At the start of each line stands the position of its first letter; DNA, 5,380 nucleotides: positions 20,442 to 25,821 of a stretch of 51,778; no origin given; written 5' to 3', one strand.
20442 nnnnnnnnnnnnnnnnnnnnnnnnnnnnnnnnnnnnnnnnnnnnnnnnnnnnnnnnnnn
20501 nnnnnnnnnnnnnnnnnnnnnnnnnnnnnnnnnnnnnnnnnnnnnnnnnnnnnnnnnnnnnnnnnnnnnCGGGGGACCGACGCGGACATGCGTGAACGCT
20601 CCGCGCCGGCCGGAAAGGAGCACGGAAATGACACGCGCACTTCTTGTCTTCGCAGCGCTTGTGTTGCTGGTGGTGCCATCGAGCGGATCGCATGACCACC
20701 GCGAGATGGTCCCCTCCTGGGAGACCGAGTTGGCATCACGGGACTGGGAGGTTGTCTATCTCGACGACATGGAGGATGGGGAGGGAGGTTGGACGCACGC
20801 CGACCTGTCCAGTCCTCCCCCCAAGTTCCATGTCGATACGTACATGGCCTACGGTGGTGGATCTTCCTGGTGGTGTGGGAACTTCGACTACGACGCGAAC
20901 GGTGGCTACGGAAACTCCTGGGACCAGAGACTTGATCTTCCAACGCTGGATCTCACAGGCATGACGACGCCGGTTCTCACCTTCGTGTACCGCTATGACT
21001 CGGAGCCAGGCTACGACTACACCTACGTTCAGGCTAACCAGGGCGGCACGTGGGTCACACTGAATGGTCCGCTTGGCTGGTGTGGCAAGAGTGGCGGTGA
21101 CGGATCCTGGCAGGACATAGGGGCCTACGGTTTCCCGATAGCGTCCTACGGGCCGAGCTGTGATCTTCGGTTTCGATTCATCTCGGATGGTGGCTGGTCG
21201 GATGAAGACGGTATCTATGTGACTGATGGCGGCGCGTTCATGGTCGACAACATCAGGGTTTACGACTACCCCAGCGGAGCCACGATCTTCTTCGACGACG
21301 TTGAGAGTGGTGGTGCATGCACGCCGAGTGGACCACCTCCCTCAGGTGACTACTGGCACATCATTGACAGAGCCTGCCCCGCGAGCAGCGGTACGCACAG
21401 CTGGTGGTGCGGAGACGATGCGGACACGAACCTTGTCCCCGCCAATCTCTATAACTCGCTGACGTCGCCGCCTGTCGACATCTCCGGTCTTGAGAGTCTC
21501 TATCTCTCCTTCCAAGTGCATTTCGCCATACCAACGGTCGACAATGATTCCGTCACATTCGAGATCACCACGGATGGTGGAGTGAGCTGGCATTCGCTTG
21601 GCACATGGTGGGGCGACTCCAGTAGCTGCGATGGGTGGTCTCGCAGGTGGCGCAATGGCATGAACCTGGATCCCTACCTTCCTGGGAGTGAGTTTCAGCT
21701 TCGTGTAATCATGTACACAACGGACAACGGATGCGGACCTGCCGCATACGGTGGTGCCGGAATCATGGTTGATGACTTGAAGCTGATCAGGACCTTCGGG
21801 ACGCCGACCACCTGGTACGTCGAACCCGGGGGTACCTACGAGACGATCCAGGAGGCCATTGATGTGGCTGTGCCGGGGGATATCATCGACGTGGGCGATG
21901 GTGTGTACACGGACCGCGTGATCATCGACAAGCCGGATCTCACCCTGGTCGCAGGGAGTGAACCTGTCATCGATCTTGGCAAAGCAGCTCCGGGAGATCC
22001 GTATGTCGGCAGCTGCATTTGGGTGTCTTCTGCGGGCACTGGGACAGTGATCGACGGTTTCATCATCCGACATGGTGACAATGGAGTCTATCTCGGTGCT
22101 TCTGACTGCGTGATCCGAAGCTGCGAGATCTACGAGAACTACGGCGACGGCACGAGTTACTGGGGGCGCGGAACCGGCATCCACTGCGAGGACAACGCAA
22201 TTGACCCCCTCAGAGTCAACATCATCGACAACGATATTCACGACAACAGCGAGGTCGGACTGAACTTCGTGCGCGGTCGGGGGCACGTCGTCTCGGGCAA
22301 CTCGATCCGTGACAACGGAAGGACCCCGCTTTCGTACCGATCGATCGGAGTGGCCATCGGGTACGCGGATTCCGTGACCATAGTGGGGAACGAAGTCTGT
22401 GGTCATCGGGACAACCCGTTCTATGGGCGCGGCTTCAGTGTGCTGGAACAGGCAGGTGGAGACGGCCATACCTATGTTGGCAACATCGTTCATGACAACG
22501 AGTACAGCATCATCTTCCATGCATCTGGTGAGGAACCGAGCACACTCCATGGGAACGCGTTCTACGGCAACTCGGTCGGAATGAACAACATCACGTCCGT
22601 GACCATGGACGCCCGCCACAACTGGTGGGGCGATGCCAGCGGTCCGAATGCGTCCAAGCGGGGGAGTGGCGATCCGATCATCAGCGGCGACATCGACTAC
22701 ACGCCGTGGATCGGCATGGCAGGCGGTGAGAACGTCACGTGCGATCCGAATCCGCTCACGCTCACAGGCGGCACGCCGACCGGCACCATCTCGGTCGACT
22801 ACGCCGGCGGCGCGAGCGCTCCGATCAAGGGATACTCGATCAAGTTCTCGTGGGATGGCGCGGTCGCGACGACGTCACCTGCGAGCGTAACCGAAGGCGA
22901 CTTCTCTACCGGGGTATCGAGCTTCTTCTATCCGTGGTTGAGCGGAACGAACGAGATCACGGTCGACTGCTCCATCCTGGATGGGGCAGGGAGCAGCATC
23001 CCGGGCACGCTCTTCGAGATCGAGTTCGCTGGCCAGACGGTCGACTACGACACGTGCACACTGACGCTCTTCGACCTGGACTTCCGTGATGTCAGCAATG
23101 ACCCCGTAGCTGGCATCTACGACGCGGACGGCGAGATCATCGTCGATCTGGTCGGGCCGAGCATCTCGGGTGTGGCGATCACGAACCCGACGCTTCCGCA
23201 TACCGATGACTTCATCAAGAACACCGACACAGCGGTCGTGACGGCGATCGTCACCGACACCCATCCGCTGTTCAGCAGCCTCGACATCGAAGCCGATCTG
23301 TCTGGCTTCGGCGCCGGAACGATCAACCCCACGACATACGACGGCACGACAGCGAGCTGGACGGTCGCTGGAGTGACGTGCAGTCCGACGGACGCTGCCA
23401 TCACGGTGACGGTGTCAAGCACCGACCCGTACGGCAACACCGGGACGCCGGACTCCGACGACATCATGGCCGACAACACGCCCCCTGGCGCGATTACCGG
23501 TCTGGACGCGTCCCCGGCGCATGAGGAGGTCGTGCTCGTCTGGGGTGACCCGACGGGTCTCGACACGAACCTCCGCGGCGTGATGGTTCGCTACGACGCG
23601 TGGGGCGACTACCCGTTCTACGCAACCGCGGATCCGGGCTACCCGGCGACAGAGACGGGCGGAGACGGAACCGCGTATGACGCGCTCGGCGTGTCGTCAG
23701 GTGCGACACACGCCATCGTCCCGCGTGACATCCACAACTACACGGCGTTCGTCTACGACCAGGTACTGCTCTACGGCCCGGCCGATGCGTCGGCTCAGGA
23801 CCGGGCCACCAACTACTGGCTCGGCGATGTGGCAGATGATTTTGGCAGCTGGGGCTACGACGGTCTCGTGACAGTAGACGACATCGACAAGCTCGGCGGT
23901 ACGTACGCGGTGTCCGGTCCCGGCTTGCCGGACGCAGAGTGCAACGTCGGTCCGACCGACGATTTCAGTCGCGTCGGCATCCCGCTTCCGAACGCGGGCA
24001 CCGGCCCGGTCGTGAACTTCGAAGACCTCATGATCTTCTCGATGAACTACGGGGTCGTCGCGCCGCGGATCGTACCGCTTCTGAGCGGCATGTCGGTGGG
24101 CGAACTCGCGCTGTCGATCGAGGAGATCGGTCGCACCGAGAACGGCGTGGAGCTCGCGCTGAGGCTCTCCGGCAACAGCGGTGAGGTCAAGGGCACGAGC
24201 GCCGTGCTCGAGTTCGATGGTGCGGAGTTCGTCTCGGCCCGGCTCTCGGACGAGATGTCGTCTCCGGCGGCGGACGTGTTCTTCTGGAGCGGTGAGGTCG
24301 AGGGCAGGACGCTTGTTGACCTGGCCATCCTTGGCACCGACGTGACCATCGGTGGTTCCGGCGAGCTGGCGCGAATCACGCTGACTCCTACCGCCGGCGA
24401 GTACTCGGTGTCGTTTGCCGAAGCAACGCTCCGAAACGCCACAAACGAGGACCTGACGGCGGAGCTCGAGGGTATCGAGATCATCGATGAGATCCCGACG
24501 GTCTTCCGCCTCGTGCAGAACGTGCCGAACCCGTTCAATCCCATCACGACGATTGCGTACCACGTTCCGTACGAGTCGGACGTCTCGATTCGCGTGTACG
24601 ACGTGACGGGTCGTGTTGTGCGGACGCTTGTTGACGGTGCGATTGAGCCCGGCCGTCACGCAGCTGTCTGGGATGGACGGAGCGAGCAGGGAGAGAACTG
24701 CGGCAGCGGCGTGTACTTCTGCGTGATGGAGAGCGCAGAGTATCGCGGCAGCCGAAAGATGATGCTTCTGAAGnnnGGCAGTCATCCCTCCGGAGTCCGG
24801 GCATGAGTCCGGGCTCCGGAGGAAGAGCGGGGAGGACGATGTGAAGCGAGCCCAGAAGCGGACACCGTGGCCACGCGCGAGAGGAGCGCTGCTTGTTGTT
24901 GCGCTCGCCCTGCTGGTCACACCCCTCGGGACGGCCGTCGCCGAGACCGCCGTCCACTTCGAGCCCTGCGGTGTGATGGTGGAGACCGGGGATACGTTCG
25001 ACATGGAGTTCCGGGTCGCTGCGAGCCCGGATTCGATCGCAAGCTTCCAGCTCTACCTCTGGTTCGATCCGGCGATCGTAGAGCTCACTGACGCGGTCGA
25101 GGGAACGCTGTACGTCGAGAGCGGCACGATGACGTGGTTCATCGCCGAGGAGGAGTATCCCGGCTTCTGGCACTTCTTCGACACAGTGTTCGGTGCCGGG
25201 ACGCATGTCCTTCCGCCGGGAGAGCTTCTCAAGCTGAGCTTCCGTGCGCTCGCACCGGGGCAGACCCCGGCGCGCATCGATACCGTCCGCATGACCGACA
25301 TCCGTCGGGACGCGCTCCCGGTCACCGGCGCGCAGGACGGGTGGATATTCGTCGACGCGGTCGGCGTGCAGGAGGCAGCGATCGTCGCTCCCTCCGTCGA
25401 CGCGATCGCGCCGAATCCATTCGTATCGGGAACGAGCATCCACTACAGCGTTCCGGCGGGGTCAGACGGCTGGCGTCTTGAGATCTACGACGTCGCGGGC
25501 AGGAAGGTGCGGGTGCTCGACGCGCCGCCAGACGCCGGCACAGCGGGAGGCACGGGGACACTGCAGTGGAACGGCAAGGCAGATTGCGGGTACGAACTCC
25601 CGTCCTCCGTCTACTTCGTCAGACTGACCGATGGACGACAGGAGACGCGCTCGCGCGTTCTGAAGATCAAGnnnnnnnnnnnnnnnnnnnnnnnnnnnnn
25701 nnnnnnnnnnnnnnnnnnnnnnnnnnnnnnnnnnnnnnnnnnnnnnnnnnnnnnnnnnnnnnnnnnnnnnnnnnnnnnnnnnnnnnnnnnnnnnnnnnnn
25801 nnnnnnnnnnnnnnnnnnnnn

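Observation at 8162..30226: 22-kb array of eight paralogous surface proteins that combine cohesin-like and dockerin-like modules with a T9SS-type CTD: a cellulosome-style assembly outside the Firmicutes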

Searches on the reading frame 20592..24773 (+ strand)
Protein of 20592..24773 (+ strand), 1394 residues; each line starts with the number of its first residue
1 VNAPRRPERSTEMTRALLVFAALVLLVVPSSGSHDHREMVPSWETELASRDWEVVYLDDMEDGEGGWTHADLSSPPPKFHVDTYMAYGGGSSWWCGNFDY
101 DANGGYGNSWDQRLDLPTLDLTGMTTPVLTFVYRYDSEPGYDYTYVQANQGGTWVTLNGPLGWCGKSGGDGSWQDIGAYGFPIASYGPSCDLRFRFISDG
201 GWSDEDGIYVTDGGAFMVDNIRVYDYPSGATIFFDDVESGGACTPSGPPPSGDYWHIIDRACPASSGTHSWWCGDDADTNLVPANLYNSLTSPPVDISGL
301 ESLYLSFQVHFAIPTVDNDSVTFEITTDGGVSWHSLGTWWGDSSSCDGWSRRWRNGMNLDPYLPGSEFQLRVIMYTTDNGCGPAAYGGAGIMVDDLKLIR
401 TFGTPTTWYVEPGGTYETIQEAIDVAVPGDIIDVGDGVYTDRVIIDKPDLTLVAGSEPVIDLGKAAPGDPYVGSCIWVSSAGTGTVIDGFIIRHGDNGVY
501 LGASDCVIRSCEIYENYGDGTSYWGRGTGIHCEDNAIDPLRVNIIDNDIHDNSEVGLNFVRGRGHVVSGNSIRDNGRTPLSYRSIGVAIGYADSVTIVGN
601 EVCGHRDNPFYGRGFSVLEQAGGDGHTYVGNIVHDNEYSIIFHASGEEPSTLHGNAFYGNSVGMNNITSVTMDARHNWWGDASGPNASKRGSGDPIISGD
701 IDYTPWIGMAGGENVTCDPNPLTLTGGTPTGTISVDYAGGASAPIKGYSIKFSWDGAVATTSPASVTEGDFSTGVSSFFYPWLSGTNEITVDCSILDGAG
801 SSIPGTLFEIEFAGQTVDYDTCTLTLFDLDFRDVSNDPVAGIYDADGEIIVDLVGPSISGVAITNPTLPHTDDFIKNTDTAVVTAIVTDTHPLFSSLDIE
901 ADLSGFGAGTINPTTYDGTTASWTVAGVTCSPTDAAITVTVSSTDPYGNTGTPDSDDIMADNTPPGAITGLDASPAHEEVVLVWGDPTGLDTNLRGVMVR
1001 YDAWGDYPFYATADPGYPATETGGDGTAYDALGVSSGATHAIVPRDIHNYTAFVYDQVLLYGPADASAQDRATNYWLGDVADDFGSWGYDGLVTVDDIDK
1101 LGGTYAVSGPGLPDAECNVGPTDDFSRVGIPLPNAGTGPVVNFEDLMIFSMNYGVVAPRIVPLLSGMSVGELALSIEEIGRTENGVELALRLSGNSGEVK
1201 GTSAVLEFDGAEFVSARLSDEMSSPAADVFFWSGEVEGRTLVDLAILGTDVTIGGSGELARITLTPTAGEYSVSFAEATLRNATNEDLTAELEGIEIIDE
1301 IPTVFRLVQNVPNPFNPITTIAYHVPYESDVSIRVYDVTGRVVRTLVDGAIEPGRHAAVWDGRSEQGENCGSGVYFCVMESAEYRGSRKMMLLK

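Call 4: search_protein_families(library=pfam, proteins=[window:20592-24773:+], max_evalue=0.01)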
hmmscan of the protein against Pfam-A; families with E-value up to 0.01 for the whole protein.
window:20592-24773:+ (1394 aa): 5 families
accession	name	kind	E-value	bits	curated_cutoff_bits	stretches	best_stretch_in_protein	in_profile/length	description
PF13229.12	Beta_helix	-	1.5e-13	51.1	25.9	2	525-677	21-156/158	Right handed beta helix region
PF05048.19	NosD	-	2.5e-08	34.1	23.6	1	483-666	25-178/212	Periplasmic copper-binding protein (NosD)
PF13860.13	FlgD_ig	-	3.4e-08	33.8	27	1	1329-1381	23-75/79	FlgD Ig-like domain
PF20773.4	InhA-like_MAM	-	9.8e-08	32.2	26.9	1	105-239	44-176/191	Immune inhibitor A-like, MAM domain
PF18962.6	Por_Secre_tail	-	0.0013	19.4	27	1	1312-1389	3-72/75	Secretion system C-terminal sorting domain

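Call 8: search_protein_families(library=ncbifam, proteins=[window:20592-24773:+], max_evalue=0.1)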
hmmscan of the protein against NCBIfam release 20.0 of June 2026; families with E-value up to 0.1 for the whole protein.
window:20592-24773:+ (1394 aa): 8 families
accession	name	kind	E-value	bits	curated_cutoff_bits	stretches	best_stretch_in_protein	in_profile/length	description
TIGR04247.1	NosD_copper_fam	subfamily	2.6e-13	49.3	300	3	484-608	38-151/377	nitrous oxide reductase family maturation protein NosD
NF052323.1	T9SSA_dep_M6i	equivalog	4.2e-06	25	600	1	1280-1389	928-1033/1043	T9SS-dependent M6-like inactivated metalloprotease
NF005176.1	PRK06655.1-1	equivalog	8.2e-06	25.9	230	1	1328-1381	96-149/197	flagellar hook assembly protein FlgD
NF033707.1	T9SS_sortase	equivalog_domain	1.4e-05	22.9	420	1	1300-1379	991-1075/1095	type IX secretion system sortase PorU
TIGR04183.1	Por_Secre_tail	domain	0.00025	21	23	1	1312-1390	3-69/72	T9SS type A sorting domain-containing protein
NF009276.0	PRK12633.1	equivalog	0.0004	20.2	383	1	1329-1378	129-178/234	flagellar basal body rod modification protein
TIGR03804.1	para_beta_helix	repeat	0.0016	18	19.45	0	543-576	11-43/44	parallel beta-helix repeat protein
NF009452.0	PRK12812.1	equivalog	0.024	13.9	258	1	1329-1386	152-211/289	flagellar basal body rod modification protein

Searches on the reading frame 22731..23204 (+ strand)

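Call 57: search_protein_families(library=pfam, proteins=[window:22731-23204:+], max_evalue=1)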
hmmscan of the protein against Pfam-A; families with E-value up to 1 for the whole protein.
window:22731-23204:+ (158 aa): 1 family
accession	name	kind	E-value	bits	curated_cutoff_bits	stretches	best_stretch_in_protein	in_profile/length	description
PF02369.22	Big_1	-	0.19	12.3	34.9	0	15-55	16-57/93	Bacterial Ig-like domain (group 1)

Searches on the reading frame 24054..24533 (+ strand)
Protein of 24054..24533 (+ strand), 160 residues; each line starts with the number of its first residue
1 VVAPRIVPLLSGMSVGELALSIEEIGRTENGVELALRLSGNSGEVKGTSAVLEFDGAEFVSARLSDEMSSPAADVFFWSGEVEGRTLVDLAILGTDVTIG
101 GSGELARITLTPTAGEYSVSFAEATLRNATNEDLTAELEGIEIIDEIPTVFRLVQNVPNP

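Call 7: search_protein_families(library=pfam, proteins=[window:24054-24533:+], max_evalue=10)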
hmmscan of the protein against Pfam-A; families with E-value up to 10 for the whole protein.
window:24054-24533:+ (160 aa): 2 families
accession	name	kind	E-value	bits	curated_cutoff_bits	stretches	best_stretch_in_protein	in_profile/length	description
PF21158.3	flgK_1st_1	-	0.024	15.1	24.2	1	30-73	9-51/81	Flagellar hook-associated protein 1, D2-like domain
PF10522.14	RII_binding_1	-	0.052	14.3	18.8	0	149-157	6-14/19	RII binding domain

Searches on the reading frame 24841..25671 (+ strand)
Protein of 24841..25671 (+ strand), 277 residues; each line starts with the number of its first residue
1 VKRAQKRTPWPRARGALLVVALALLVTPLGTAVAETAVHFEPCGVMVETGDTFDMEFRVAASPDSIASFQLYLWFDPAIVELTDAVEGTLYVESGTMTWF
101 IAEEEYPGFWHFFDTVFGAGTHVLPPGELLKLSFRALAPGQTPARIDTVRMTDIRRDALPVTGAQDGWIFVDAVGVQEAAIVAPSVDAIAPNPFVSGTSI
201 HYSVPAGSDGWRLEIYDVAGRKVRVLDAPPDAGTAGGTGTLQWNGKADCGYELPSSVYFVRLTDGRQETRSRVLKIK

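Call 4: search_protein_families(library=pfam, proteins=[window:24841-25671:+], max_evalue=0.01)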
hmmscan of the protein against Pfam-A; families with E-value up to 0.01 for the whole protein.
window:24841-25671:+ (277 aa): 2 families
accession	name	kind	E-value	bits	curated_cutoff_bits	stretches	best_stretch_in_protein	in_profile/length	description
PF13860.13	FlgD_ig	-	5.8e-05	23.4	27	1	199-263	13-74/79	FlgD Ig-like domain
PF00963.24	Cohesin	-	0.0001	22.9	24.1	1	47-141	10-106/139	Cohesin domain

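Call 8: search_protein_families(library=ncbifam, proteins=[window:24841-25671:+], max_evalue=0.1)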
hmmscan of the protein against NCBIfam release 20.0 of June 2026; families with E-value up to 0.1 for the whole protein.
window:24841-25671:+ (277 aa): 4 families
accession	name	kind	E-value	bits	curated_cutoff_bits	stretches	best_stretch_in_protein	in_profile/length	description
TIGR04183.1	Por_Secre_tail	domain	3.9e-06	26.8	23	1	189-275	1-71/72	T9SS type A sorting domain-containing protein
NF033707.1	T9SS_sortase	equivalog_domain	0.0061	14.2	420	1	189-265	1001-1078/1095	type IX secretion system sortase PorU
NF009276.0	PRK12633.1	equivalog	0.033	13.9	383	1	196-263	116-180/234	flagellar basal body rod modification protein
NF052228.1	T9SS_PorZ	equivalog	0.041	12.3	260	1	237-276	715-753/757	type IX secretion system anionic LPS delivery protein PorZ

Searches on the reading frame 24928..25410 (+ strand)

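Call 57: search_protein_families(library=pfam, proteins=[window:24928-25410:+], max_evalue=1)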
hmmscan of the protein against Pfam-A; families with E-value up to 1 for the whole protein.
window:24928-25410:+ (161 aa): 1 family
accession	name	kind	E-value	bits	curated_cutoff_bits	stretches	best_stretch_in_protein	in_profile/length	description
PF00963.24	Cohesin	-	2.9e-05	24.7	24.1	1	18-112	10-106/139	Cohesin domain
